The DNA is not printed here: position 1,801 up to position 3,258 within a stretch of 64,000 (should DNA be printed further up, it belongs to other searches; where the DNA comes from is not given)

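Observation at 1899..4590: Uncharacterised three-gene operon: active metallophosphoesterase, degenerate paralogue, and Zn-ribbon protein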

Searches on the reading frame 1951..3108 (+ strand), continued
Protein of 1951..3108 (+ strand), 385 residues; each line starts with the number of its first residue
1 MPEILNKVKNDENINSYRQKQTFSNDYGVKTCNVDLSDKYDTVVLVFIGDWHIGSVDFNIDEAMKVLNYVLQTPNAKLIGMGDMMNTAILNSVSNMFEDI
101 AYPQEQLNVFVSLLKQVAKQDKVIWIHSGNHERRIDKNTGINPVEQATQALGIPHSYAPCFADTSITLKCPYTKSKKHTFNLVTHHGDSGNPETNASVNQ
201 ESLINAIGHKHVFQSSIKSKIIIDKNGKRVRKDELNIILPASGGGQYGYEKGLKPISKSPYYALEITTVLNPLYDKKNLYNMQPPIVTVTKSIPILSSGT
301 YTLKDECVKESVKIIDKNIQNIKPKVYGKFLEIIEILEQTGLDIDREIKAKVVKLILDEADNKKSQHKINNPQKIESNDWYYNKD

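Call 64: get_annotated_region(hit=H5, flank=5000)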
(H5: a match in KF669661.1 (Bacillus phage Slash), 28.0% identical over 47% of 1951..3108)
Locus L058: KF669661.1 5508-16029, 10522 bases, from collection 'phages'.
description: Bacillus phage Slash, complete genome.
organism: Bacillus phage Slash (NCBI taxid 1406790)
taxonomy: Viruses; Duplodnaviria; Heunggongvirae; Uroviricota; Caudoviricetes; Slashvirus; Slashvirus slash
host: Bacillus megaterium Km; source: -; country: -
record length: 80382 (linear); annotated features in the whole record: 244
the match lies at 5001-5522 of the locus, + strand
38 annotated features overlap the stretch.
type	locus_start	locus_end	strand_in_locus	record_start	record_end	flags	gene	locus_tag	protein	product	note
CDS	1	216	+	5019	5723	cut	-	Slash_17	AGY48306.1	hypothetical protein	-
regulatory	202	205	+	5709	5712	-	-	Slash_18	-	ribosome_binding_site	-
CDS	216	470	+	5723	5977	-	-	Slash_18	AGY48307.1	hypothetical protein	-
regulatory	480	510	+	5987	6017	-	-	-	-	terminator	-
regulatory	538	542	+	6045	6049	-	-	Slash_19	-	ribosome_binding_site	-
CDS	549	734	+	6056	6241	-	-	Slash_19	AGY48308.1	hypothetical protein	-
regulatory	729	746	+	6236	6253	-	-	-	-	terminator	-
regulatory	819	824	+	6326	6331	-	-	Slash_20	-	ribosome_binding_site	-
CDS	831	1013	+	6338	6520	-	-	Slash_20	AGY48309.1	hypothetical protein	-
regulatory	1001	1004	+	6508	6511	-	-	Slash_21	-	ribosome_binding_site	-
CDS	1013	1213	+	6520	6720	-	-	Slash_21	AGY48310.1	hypothetical protein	-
regulatory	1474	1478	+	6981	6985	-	-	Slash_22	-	ribosome_binding_site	-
CDS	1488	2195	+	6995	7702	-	-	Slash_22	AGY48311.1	hypothetical protein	-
regulatory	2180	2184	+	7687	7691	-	-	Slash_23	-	ribosome_binding_site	-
CDS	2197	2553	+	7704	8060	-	-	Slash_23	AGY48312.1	hypothetical protein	-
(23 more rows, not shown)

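Call 65: get_annotated_region(hit=H4, flank=4000)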
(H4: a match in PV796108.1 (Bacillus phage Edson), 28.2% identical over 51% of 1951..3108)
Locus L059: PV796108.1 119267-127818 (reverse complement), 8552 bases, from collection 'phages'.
description: Bacillus phage Edson, complete genome.
organism: Bacillus phage Edson (NCBI taxid 3442624)
taxonomy: Viruses; Duplodnaviria; Heunggongvirae; Uroviricota; Caudoviricetes
host: Bacillus cereus BC102p; source: -; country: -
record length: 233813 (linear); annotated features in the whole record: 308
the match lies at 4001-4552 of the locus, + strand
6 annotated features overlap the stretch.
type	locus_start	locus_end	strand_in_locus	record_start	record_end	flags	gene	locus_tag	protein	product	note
CDS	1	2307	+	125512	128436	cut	-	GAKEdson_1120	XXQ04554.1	hypothetical protein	prediction:MetaGeneAnnotator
CDS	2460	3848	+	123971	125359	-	-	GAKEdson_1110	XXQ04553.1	hypothetical protein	prediction:MetaGeneAnnotator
CDS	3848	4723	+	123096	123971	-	-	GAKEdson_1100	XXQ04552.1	hypothetical protein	prediction:MetaGeneAnnotator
CDS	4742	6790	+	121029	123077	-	-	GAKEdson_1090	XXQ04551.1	hypothetical protein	prediction:MetaGeneAnnotator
CDS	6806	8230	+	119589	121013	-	-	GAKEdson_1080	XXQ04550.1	hypothetical protein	prediction:MetaGeneAnnotator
CDS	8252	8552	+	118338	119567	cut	-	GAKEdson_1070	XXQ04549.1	hypothetical protein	prediction:MetaGeneAnnotator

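Call 66: get_annotated_region(hit=H19, flank=4000)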
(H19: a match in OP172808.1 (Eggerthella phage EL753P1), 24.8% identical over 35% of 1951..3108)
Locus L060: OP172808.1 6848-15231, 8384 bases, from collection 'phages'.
description: Eggerthella phage EL753P1, complete genome.
organism: Eggerthella phage EL753P1 (NCBI taxid 2968630)
taxonomy: Viruses; Duplodnaviria; Heunggongvirae; Uroviricota; Caudoviricetes
host: Eggerthella lenta DA753; source: municipal sewage; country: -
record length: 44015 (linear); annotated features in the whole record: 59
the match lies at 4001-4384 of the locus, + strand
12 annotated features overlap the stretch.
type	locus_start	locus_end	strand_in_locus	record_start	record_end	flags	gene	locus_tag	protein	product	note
CDS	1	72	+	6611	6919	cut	-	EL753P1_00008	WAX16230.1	hypothetical protein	-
CDS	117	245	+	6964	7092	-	-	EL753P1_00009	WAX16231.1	hypothetical protein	-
CDS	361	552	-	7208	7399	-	-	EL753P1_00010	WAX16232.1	hypothetical protein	-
CDS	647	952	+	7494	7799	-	-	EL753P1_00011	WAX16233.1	hypothetical protein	-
CDS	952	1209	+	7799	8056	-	-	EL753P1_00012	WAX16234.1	hypothetical protein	-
CDS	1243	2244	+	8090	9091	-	-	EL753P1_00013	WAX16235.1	hypothetical protein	-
CDS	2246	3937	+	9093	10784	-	-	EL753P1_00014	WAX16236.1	hypothetical protein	-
CDS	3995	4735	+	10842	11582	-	-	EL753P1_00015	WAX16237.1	hypothetical protein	-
CDS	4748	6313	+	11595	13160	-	-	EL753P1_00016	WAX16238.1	hypothetical protein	-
CDS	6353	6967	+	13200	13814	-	-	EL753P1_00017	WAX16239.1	hypothetical protein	-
CDS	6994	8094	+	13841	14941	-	-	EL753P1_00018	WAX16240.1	hypothetical protein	-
CDS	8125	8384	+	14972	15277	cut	-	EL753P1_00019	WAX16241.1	hypothetical protein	-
